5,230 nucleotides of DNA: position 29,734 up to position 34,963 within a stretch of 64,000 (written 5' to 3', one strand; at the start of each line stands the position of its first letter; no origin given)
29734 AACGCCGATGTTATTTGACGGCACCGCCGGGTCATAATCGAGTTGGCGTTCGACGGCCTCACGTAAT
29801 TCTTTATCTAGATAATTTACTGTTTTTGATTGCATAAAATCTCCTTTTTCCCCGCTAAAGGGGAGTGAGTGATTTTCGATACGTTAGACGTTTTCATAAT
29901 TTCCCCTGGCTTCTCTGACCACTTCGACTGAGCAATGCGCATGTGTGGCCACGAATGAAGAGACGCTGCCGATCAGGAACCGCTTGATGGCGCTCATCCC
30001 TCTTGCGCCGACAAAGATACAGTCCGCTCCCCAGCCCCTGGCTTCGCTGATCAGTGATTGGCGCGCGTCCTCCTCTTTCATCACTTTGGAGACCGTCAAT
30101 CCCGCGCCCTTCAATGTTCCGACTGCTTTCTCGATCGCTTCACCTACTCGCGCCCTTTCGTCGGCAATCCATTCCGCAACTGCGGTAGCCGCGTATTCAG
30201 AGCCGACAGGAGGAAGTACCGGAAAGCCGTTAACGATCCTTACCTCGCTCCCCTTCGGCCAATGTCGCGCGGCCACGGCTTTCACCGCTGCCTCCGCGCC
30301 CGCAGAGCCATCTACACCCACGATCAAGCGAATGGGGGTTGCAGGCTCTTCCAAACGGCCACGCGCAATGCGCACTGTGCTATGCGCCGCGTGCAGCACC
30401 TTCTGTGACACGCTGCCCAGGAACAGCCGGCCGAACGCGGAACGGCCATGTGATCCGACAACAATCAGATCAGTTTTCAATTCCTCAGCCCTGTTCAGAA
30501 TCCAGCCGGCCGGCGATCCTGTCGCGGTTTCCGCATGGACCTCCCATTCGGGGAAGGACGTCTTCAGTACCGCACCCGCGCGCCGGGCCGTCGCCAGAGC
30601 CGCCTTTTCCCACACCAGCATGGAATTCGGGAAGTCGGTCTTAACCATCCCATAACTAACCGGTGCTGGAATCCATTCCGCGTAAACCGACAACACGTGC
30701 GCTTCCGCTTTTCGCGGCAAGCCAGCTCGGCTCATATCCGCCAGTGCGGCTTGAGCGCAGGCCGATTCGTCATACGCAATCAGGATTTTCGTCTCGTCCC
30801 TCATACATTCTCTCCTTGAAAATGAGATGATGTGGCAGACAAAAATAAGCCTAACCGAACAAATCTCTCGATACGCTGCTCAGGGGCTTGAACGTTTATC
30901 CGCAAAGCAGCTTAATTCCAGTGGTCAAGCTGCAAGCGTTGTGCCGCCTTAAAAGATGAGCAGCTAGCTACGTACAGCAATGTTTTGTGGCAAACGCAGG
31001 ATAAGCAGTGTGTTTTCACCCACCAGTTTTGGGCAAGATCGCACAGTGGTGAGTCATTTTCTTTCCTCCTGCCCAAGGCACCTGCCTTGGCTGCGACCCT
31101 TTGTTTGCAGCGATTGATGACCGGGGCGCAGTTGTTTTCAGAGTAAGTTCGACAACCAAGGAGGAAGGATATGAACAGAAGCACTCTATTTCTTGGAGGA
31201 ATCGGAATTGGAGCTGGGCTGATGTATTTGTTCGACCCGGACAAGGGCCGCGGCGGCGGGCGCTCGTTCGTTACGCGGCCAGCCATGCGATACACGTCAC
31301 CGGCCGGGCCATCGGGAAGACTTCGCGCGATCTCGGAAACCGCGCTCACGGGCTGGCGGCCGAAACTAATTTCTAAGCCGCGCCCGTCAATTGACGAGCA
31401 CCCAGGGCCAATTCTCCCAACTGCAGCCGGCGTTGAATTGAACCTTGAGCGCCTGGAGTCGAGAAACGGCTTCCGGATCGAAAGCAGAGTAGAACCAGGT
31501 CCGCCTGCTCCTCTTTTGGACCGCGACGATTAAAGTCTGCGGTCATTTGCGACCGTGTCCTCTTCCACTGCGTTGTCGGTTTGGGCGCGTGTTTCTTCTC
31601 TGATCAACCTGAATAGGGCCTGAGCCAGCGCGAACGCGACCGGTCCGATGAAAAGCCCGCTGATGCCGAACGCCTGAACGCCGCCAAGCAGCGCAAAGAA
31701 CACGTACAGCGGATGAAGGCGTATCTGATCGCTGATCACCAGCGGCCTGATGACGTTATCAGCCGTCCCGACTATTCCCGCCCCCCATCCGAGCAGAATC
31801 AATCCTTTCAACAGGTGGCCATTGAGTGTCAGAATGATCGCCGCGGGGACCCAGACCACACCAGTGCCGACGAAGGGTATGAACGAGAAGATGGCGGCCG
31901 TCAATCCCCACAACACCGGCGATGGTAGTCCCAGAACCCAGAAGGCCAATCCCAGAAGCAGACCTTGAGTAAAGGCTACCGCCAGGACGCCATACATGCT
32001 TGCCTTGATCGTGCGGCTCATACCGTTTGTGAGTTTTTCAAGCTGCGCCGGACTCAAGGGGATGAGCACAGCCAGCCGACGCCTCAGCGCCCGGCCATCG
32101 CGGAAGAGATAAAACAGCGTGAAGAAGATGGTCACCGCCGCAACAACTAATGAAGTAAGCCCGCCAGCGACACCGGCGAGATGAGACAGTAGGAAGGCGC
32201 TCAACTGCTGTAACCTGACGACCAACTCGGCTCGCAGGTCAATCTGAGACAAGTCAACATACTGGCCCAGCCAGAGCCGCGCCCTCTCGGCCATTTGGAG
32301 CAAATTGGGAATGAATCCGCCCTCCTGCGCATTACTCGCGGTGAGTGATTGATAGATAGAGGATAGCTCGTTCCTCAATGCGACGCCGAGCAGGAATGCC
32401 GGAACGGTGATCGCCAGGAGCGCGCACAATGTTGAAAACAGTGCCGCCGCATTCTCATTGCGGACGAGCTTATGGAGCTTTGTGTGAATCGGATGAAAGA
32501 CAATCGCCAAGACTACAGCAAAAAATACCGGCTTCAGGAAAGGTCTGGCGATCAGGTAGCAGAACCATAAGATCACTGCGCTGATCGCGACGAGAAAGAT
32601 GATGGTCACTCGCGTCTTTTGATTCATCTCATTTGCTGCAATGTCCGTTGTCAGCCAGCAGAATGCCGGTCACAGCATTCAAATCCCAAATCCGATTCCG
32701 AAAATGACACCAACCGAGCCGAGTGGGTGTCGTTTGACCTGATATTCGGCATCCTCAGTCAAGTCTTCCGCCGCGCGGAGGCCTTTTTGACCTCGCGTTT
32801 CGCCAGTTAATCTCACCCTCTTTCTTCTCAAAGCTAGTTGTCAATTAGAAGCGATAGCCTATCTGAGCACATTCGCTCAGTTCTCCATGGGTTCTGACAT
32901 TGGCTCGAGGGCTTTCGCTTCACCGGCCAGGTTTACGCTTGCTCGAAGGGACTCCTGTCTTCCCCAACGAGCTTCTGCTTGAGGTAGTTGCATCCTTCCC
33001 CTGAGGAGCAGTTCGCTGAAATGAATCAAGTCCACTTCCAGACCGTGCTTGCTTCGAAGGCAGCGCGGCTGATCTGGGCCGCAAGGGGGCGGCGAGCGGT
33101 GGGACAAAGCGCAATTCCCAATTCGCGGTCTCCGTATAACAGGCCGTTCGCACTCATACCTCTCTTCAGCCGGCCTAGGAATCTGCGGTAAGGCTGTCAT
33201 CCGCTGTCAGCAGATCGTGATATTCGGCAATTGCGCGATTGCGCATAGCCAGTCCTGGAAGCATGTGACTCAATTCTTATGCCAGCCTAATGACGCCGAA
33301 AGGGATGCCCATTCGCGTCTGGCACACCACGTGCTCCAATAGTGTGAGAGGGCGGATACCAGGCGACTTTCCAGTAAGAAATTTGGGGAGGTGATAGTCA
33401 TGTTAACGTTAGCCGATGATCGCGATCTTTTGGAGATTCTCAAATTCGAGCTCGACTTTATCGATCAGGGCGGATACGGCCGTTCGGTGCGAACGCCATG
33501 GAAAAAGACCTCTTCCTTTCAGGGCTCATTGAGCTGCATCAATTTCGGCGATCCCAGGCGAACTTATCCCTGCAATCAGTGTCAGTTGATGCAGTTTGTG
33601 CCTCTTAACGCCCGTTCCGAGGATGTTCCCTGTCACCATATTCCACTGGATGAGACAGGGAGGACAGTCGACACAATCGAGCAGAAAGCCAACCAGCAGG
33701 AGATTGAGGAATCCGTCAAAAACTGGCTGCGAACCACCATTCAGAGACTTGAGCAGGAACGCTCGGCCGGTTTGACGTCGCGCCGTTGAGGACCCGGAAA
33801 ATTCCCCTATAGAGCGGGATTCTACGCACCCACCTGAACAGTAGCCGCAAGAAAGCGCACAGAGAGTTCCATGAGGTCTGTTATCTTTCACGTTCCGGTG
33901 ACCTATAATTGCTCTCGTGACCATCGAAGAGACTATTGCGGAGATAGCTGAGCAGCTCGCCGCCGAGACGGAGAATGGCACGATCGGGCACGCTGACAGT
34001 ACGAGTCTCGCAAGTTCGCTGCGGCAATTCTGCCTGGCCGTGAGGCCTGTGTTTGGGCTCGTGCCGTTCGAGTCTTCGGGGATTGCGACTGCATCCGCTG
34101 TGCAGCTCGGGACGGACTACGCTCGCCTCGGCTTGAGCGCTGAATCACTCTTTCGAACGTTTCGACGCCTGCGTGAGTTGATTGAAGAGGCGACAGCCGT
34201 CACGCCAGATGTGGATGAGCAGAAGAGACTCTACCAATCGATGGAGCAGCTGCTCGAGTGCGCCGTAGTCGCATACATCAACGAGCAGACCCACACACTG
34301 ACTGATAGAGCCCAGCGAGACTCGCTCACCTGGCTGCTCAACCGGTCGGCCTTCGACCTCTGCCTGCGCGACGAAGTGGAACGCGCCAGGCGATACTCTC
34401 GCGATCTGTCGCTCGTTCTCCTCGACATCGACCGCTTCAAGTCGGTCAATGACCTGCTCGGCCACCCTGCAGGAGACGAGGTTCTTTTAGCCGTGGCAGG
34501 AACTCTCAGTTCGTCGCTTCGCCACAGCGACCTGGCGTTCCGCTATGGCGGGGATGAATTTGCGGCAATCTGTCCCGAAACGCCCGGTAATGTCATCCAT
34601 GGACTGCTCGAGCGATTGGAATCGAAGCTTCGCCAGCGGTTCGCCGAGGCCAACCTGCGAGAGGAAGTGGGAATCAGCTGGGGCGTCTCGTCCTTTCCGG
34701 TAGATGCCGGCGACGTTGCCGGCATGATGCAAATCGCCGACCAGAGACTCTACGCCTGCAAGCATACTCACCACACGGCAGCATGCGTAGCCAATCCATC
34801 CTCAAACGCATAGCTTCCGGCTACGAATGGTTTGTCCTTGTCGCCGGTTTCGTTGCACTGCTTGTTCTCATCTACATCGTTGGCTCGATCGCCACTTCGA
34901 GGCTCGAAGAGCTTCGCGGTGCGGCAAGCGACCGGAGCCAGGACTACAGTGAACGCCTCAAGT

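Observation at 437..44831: At least eleven sigma-54 (-24/-12) promoter matches sit in front of stress and redox genes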

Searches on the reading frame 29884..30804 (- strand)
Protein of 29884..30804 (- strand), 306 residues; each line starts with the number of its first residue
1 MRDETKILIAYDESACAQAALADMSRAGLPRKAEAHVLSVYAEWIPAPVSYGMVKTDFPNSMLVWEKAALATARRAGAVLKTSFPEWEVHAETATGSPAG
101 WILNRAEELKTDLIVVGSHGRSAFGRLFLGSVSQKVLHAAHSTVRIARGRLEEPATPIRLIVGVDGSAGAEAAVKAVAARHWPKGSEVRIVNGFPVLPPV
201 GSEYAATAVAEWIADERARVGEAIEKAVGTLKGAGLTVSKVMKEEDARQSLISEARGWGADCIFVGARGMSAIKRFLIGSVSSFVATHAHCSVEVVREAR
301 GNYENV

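Call 6: search_protein_families(library=pfam, proteins=[window:29884-30804:-], max_evalue=0.01)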
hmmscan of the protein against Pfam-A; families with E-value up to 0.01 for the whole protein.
window:29884-30804:- (306 aa): 1 family
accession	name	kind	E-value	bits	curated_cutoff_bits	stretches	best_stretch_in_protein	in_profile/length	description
PF00582.32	Usp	-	1.6e-42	145.8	24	2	6-146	4-139/141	Universal stress protein family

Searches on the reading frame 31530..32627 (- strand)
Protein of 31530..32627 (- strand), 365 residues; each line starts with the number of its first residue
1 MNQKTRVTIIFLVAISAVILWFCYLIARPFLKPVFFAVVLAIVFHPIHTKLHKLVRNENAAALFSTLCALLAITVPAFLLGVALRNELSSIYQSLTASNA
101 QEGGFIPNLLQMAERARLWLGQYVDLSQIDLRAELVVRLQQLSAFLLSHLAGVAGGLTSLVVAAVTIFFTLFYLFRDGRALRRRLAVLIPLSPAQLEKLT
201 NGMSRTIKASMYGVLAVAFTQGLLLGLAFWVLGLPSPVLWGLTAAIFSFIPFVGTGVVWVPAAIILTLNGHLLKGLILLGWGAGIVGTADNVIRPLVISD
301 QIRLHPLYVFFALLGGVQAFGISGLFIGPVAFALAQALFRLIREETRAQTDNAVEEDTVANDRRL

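Call 43: search_protein_families(library=pfam, proteins=[window:31530-32627:-], max_evalue=0.001)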
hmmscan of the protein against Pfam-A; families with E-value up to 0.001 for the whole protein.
window:31530-32627:- (365 aa): 2 families
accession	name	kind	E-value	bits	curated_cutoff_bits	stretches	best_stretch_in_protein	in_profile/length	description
PF01594.21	AI-2E_transport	-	1.4e-53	182.6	34.3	1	11-340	2-324/327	AI-2E family transporter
PF05992.17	SbmA_BacA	-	2.3e-05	24.5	24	1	117-276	30-181/315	SbmA/BacA-like family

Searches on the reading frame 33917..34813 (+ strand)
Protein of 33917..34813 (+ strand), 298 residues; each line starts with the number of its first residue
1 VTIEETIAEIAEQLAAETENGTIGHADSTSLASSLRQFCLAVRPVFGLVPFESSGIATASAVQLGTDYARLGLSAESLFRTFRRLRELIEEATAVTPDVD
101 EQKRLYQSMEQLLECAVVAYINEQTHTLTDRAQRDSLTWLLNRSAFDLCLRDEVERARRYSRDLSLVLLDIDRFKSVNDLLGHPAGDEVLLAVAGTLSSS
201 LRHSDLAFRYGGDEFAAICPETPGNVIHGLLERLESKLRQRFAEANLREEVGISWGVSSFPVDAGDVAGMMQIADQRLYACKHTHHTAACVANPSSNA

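Call 43: search_protein_families(library=pfam, proteins=[window:33917-34813:+], max_evalue=0.001)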
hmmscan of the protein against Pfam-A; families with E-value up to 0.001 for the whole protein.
window:33917-34813:+ (298 aa): 1 family
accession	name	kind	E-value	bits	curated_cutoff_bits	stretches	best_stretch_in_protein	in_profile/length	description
PF00990.26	GGDEF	-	1.2e-39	136.1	23.8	1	132-285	1-158/161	Diguanylate cyclase, GGDEF domain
